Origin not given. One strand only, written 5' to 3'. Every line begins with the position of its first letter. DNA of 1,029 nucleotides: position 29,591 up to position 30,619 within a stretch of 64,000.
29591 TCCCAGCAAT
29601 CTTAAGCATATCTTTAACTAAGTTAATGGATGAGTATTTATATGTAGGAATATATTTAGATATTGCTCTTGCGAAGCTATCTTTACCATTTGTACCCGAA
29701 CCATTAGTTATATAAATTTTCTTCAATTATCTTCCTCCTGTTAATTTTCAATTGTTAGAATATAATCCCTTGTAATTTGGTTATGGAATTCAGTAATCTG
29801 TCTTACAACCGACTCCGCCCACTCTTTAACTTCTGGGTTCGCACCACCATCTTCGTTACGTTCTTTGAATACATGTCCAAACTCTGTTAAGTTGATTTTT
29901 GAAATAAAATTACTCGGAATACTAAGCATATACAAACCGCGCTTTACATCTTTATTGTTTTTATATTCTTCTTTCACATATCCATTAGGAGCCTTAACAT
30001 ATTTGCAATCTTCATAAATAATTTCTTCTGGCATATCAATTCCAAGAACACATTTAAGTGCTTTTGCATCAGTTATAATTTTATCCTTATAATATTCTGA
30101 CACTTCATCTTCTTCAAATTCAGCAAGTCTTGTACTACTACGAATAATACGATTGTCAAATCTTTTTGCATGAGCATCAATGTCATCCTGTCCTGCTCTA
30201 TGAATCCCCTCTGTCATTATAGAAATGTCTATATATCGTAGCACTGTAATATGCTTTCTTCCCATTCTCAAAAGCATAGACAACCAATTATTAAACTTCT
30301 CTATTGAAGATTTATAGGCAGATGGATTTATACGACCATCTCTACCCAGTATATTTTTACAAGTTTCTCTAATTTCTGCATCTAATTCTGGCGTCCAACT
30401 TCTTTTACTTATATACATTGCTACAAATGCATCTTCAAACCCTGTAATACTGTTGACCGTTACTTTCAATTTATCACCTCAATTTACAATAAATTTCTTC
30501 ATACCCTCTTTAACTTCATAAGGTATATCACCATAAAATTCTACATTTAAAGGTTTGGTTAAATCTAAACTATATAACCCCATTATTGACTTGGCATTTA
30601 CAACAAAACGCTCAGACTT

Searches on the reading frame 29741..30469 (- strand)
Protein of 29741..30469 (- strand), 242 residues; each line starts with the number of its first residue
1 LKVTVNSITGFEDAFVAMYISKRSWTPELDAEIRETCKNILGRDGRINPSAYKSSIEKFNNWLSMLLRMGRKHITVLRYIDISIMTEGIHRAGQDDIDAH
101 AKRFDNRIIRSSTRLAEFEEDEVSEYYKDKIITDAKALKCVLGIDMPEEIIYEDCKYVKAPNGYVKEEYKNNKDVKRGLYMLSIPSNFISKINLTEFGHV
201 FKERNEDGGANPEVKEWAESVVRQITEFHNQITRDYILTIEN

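Call 112: search_protein_families(library=pfam, proteins=[window:29741-30469:-], max_evalue=0.001)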
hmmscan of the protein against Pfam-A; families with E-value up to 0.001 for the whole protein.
window:29741-30469:- (242 aa): 1 family
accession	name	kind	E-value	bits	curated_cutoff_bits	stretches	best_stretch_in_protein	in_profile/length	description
PF02511.20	Thy1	-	0.0003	21.1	24.8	1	55-227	34-187/191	Thymidylate synthase complementing protein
